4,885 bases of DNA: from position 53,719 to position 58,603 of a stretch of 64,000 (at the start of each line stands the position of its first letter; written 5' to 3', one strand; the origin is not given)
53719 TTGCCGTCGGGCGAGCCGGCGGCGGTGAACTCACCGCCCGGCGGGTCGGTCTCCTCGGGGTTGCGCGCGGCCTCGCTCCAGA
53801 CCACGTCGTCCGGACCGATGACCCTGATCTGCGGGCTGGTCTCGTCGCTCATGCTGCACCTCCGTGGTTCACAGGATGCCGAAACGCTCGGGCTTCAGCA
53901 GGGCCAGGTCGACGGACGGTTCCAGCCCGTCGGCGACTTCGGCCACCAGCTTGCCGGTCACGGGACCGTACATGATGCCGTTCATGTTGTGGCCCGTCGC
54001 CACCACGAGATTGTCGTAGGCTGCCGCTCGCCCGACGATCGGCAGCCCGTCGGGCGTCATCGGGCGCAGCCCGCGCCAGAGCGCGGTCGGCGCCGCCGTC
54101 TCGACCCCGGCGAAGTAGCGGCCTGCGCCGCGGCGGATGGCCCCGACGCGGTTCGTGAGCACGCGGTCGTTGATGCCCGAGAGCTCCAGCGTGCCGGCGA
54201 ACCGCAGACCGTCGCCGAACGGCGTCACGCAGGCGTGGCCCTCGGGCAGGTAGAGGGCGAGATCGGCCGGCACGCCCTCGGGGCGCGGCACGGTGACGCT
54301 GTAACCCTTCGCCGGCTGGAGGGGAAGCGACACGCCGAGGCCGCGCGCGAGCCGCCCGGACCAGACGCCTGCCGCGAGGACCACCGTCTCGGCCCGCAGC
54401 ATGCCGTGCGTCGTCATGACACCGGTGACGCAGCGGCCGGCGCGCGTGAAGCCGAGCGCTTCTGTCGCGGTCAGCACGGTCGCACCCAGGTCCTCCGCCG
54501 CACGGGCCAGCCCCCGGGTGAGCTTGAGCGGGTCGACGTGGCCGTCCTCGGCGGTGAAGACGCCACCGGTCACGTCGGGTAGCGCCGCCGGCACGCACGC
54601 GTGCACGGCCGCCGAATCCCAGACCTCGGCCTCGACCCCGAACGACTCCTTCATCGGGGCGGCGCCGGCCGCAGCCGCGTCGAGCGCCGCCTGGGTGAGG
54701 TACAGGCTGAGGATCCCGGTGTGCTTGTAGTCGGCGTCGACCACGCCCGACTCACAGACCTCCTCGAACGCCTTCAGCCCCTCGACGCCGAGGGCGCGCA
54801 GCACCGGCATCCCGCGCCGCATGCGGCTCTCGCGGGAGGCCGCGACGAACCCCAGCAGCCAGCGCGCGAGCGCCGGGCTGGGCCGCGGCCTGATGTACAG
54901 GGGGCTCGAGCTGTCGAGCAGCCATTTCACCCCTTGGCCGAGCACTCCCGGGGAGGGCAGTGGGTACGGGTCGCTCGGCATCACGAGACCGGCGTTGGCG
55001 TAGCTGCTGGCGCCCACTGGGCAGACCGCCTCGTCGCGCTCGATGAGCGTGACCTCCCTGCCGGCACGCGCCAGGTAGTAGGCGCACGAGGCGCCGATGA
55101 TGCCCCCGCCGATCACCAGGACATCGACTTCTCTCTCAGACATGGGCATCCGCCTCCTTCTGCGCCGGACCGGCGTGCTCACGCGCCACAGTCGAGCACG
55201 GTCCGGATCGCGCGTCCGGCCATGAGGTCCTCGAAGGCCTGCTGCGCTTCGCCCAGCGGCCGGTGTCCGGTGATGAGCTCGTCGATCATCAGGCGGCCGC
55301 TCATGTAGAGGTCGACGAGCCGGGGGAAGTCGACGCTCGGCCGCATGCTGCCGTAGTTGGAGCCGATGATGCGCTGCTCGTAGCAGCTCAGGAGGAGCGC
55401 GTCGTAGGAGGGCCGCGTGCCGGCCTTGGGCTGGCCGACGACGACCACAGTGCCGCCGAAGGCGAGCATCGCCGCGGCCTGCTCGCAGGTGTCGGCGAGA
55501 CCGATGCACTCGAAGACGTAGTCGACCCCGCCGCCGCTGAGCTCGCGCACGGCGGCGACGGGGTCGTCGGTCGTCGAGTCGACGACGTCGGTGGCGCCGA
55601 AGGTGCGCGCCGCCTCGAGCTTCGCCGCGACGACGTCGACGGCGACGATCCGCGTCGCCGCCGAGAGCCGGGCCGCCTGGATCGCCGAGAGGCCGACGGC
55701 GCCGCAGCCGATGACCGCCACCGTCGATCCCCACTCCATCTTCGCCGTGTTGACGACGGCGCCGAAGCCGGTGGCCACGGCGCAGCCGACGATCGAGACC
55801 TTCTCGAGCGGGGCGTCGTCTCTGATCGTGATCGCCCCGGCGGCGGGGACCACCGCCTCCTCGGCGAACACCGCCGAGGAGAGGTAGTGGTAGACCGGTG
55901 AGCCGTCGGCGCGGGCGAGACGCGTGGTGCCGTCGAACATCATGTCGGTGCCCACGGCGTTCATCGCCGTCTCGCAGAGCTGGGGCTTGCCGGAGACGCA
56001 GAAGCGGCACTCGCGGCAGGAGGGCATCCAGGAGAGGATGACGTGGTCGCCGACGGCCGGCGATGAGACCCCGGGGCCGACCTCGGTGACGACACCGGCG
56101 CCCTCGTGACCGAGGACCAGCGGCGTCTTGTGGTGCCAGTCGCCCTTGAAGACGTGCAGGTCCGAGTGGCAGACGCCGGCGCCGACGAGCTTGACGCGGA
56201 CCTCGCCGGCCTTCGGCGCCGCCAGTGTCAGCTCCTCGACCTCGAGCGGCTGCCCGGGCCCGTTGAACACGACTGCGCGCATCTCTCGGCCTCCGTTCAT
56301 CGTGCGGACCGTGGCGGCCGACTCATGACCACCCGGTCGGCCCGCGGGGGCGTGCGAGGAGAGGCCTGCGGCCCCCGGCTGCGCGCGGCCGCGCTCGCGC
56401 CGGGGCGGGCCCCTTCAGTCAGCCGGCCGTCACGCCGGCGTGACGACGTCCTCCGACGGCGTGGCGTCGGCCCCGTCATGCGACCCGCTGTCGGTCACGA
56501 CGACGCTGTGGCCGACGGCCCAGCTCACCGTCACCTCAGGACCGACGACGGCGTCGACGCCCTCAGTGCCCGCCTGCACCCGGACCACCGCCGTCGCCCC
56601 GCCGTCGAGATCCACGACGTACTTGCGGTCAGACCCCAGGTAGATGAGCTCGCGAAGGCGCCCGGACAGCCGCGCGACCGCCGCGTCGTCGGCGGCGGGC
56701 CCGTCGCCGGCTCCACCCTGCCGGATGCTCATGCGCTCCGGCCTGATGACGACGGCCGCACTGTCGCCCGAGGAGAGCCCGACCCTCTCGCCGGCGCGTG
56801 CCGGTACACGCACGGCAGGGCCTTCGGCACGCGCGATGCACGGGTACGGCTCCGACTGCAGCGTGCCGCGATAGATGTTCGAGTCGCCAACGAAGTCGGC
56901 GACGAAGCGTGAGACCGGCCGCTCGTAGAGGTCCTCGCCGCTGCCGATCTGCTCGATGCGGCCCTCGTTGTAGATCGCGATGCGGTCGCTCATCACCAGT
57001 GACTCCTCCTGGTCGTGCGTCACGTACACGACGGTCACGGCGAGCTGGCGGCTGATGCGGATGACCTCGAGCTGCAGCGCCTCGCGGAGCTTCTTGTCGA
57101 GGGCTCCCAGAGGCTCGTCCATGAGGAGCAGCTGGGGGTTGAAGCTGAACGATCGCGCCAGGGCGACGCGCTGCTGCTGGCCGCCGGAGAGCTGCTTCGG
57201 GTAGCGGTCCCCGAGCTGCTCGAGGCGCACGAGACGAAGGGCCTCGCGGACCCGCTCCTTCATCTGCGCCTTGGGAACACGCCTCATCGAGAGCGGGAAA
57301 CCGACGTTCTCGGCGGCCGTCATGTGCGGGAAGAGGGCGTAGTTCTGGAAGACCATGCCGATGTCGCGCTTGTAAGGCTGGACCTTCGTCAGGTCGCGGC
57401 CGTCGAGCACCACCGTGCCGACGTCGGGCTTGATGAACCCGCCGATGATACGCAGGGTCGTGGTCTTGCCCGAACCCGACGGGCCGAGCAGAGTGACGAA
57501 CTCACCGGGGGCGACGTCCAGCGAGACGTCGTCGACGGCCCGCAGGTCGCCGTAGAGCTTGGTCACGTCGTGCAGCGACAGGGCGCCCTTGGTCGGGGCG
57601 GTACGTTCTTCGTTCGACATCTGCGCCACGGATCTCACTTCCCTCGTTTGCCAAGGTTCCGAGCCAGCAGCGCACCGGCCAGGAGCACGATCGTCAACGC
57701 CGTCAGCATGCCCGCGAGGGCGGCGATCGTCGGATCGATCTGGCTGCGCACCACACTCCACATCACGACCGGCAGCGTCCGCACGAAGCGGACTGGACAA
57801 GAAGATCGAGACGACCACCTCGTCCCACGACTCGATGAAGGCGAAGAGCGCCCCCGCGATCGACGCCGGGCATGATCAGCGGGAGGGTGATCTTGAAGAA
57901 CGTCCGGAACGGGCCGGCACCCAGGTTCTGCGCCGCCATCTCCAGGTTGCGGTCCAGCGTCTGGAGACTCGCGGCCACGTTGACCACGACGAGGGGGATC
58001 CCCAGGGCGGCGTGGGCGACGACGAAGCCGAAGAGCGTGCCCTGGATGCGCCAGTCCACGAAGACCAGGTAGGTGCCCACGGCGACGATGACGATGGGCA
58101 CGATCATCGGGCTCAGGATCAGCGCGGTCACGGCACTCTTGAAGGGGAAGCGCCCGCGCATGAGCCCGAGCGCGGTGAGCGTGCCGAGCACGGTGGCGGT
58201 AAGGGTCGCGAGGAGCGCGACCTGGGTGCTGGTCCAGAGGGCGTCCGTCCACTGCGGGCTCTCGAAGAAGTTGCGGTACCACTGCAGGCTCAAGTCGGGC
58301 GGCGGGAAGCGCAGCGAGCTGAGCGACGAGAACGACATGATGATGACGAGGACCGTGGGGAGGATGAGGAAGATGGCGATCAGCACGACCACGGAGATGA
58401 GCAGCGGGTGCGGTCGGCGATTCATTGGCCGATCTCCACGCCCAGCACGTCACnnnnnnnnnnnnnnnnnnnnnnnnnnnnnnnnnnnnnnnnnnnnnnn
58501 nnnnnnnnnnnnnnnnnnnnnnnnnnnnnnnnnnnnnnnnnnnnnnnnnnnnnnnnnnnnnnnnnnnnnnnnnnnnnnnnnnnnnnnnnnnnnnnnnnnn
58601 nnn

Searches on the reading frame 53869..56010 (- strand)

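Call 16: search_protein_families(library=ncbifam, proteins=[window:53869-56010:-], max_evalue=0.00001)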
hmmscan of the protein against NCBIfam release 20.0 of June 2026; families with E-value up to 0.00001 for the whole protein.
window:53869-56010:- (713 aa): 25 families
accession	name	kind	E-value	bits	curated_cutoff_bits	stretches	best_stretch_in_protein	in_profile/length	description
NF001933.0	PRK00711.1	subfamily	4e-74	250.2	383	1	296-710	2-416/429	D-amino acid dehydrogenase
NF009074.0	PRK12409.1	equivalog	9.5e-48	163.3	494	1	296-692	3-402/410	D-amino acid dehydrogenase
TIGR02352.1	thiamin_ThiO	equivalog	2.3e-44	151.9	250.8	2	407-692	60-346/351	glycine oxidase ThiO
NF008425.0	PRK11259.1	equivalog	1.2e-23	83.7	257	1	429-560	86-214/377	N-methyl-L-tryptophan oxidase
TIGR01377.1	soxA_mon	subfamily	5.6e-23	81.3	479.65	1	457-568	106-217/381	amino oxidase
NF040813.1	pro_dh_Thprot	equivalog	1.4e-20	73.7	600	1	536-695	208-350/362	D-proline dehydrogenase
TIGR01373.1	soxB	subfamily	2.3e-18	66.2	529.45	1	428-693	111-382/407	sarcosine oxidase subunit beta family protein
NF050086.1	pipecolate_AmaA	exception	2.2e-16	59.5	600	1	273-343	5-71/425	L-pipecolate oxidase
TIGR03377.1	glycerol3P_GlpA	equivalog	2.3e-16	59.4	552.8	1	456-570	104-223/530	anaerobic glycerol-3-phosphate dehydrogenase subunit GlpA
NF008313.0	PRK11101.1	equivalog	5.9e-16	58.1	425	1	456-570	113-232/548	anaerobic glycerol-3-phosphate dehydrogenase subunit A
NF002480.1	PRK01747.1-1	equivalog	7.3e-16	57.7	540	2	283-344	234-296/645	bifunctional tRNA (5-methylaminomethyl-2-thiouridine)(34)-methyltransferase MnmC2/FAD-dependent 5-carboxymethylaminomethyl-2-thiouridine(34)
TIGR03197.1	MnmC_Cterm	equivalog_domain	3.7e-14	52.6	174.2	1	296-344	1-47/400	FAD-dependent 5-carboxymethylaminomethyl-2-thiouridine(34) oxidoreductase MnmC1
TIGR03329.1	Phn_aa_oxid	hypoth_equivalog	3.8e-14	52.3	632.8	1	411-552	101-238/460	putative aminophosphonate oxidoreductase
TIGR03364.1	HpnW_proposed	hypoth_equivalog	2.7e-11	43.1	285.1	1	296-346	2-49/365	TIGR03364 family FAD-dependent oxidoreductase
NF033460.1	glycerol3P_ox_II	equivalog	2.3e-09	36.9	460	1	295-343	2-48/361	type 2 glycerol-3-phosphate oxidase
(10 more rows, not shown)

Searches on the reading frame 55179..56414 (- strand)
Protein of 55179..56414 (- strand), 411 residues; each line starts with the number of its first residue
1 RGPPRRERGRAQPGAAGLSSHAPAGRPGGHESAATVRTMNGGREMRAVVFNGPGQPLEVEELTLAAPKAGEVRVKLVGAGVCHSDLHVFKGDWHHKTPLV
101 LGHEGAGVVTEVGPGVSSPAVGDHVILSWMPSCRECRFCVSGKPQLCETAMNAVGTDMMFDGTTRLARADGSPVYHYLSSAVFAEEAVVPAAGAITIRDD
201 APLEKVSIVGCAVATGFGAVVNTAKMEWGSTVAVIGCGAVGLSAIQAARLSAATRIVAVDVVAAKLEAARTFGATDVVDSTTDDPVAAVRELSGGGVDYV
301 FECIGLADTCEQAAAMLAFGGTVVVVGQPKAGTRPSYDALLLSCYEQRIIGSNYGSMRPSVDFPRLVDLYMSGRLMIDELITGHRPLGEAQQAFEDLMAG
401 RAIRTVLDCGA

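Call 16: search_protein_families(library=ncbifam, proteins=[window:55179-56414:-], max_evalue=0.00001)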
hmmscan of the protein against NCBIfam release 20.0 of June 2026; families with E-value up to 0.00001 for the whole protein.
window:55179-56414:- (411 aa): 23 families
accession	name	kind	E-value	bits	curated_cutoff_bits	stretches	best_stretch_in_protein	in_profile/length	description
TIGR02818.1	adh_III_F_hyde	equivalog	2.4e-98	329.6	543.95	1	45-408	2-367/368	S-(hydroxymethyl)glutathione dehydrogenase/class III alcohol dehydrogenase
TIGR03989.1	Rxyl_3153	subfamily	2.4e-97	326.5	440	1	46-407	3-368/370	NDMA-dependent alcohol dehydrogenase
TIGR03451.1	mycoS_dep_FDH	equivalog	7.5e-83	278.3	512.9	1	45-407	2-356/358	S-(hydroxymethyl)mycothiol dehydrogenase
NF006940.0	PRK09422.1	equivalog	1.6e-39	135.8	344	1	45-342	1-275/338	alcohol dehydrogenase AdhP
TIGR03201.1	dearomat_had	equivalog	8e-38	130.4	338.65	1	51-407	5-346/349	6-hydroxycyclohex-1-ene-1-carbonyl-CoA dehydrogenase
NF003808.0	PRK05396.1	equivalog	4.9e-37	127.6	380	2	181-408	119-339/341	L-threonine 3-dehydrogenase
NF041097.1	keto_inos_dh_IolM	equivalog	1e-36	126.4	450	1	57-401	40-381/389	scyllo-inosose 3-dehydrogenase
TIGR00692.1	tdh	equivalog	1.2e-36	126.5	458.35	2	181-407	117-338/340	L-threonine 3-dehydrogenase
TIGR03366.1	HpnZ_proposed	hypoth_equivalog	3.3e-33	115.2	328.1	1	67-328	3-254/315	putative phosphonate catabolism associated alcohol dehydrogenase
NF010344.0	PRK13771.1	subfamily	3.8e-32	111.6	349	2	45-150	1-107/334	putative alcohol dehydrogenase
NF007489.0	PRK10083.1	equivalog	2.8e-30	105.4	376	2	45-150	1-106/339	Zn-dependent oxidoreductase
NF047908.1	AldhRedAhr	equivalog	3.2e-30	105.2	470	2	45-154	4-115/335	NADPH-dependent aldehyde reductase Ahr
NF041172.1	AcrlCoa_red_Thmprot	equivalog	3.6e-27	95.2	500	2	45-151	1-108/334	acryloyl-CoA reductase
NF007642.0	PRK10309.1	equivalog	7.4e-24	84.6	550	2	181-397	115-333/347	galactitol-1-phosphate 5-dehydrogenase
NF007375.0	PRK09880.1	equivalog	3.7e-22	78.6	469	1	61-350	20-287/344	L-idonate 5-dehydrogenase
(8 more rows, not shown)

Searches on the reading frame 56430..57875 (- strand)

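Call 16: search_protein_families(library=ncbifam, proteins=[window:56430-57875:-], max_evalue=0.00001)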
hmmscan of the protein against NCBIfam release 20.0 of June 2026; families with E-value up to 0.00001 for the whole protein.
window:56430-57875:- (481 aa): 183 families (the best 25 are shown)
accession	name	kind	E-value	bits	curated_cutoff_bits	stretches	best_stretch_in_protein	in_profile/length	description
TIGR01187.1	potA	subfamily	3.6e-109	364.8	355.6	1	129-460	1-325/325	polyamine ABC transporter ATP-binding protein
NF006987.0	PRK09452.1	equivalog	2.4e-107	358.9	482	1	91-463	10-375/378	spermidine/putrescine ABC transporter ATP-binding protein PotA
TIGR03265.1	PhnT2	equivalog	8.6e-101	337.7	457.7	1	98-437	4-326/353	putative 2-aminoethylphosphonate ABC transporter ATP-binding protein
NF008621.0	PRK11607.1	equivalog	5.5e-95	318.3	613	1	96-461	17-376/377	putrescine ABC transporter ATP-binding subunit PotG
NF043075.1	MMSYN1_0197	equivalog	5.8e-93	311.5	550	1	99-390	3-286/341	spermidine/putrescine ABC transporter ATP-binding protein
TIGR00968.1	3a0106s01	subfamily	2.5e-88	295.6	342.75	1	101-333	3-235/237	sulfate ABC transporter ATP-binding protein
TIGR03258.1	PhnT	equivalog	1.5e-87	293.9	499.15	1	97-423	7-323/359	2-aminoethylphosphonate ABC transport system ATP-binding subunit PhnT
NF008653.0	PRK11650.1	subfamily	7.5e-87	291.7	432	1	98-389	3-286/357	sn-glycerol-3-phosphate ABC transporter ATP-binding protein UgpC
NF008513.0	PRK11432.1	equivalog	1.2e-86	290.9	496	1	99-389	7-290/351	ferric ABC transporter ATP-binding protein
NF040840.2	tungstate_WtpC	equivalog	1.6e-80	271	440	1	101-384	4-278/347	tungstate ABC transporter ATP-binding protein WtpC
NF040933.2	ABC_arch_GlcV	equivalog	3e-79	266.5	450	1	100-389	4-293/357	glucose ABC transporter ATP-binding protein GlcV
NF008105.0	PRK10851.1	equivalog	4.8e-76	255.8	502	1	100-341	4-249/362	sulfate/thiosulfate ABC transporter ATP-binding protein CysA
NF008233.0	PRK11000.1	equivalog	6.5e-72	242.4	568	1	99-334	4-239/369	maltose/maltodextrin ABC transporter ATP-binding protein MalK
TIGR01186.1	proV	subfamily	7.8e-71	239.1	326.6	1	109-337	4-238/363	betaine/proline/choline family ABC transporter ATP-binding protein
NF040729.1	ABC_ATP_SaoA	equivalog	9.4e-60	202.1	360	1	112-304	19-208/248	ABC transporter ATP-binding protein SaoA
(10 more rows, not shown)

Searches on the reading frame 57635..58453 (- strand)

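Call 16: search_protein_families(library=ncbifam, proteins=[window:57763-58449:-], max_evalue=0.00001)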
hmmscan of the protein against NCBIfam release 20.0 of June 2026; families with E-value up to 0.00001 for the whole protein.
window:57763-58449:- (228 aa): 24 families
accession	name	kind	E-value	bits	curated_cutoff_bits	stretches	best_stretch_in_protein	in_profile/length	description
NF007047.0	PRK09500.1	equivalog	7.4e-33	114.2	326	1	19-199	9-188/257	spermidine/putrescine ABC transporter permease PotC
NF007889.0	PRK10592.1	equivalog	5.6e-25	88.5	476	1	18-199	13-200/281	putrescine ABC transporter permease PotI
NF043073.1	MMSYN1_0195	equivalog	3.3e-23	81.8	1250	1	21-196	10-184/1021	spermidine/putrescine ABC transporter permease/substrate-binding protein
NF006939.0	PRK09421.1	equivalog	4.4e-19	68.8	262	1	66-212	7-166/230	molybdate ABC transporter permease subunit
TIGR00969.1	3a0106s02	subfamily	8.1e-19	68.1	240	1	18-214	22-218/272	sulfate ABC transporter permease subunit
TIGR01581.1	Mo_ABC_porter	hypoth_equivalog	4e-18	65.7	210.3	1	63-212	15-176/225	ABC transporter permease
TIGR03255.1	PhnV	equivalog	2.1e-17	63.7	358.7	1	22-209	22-211/270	2-aminoethylphosphonate ABC transport system, membrane component PhnV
TIGR02139.1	permease_CysT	equivalog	2.4e-17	63.4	246.1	1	41-212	22-205/265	sulfate ABC transporter permease subunit CysT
TIGR02141.1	modB_ABC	equivalog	5.7e-17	62.1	182.6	1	73-212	2-153/208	molybdate ABC transporter permease subunit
NF011624.0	PRK15050.1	equivalog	1e-16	61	247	1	9-204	20-226/297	2-aminoethylphosphonate ABC transporter permease subunit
NF043074.1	MMSYN1_0196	equivalog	2.9e-16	59.6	350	1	11-202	8-201/277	spermidine/putrescine ABC transporter permease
NF007044.0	PRK09497.1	equivalog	5.1e-16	59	348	2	139-204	150-215/285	spermidine/putrescine ABC transporter permease PotB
NF040839.1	tungstate_WtpB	equivalog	7e-16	58.6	340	1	22-208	11-194/251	tungstate ABC transporter permease WtpB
NF008208.0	PRK10971.1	equivalog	6.1e-14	52.2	415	1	34-212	23-213/277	sulfate/thiosulfate ABC transporter permease CysT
TIGR03226.1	PhnU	equivalog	7.8e-14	51.8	283.45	2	141-204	181-244/311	2-aminoethylphosphonate ABC transporter permease subunit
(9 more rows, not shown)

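Call 73: search_protein_families(library=ncbifam, proteins=[window:57635-58453:-], max_evalue=1e-10)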
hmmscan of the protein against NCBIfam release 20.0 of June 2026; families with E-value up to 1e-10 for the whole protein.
window:57635-58453:- (272 aa): 0 families
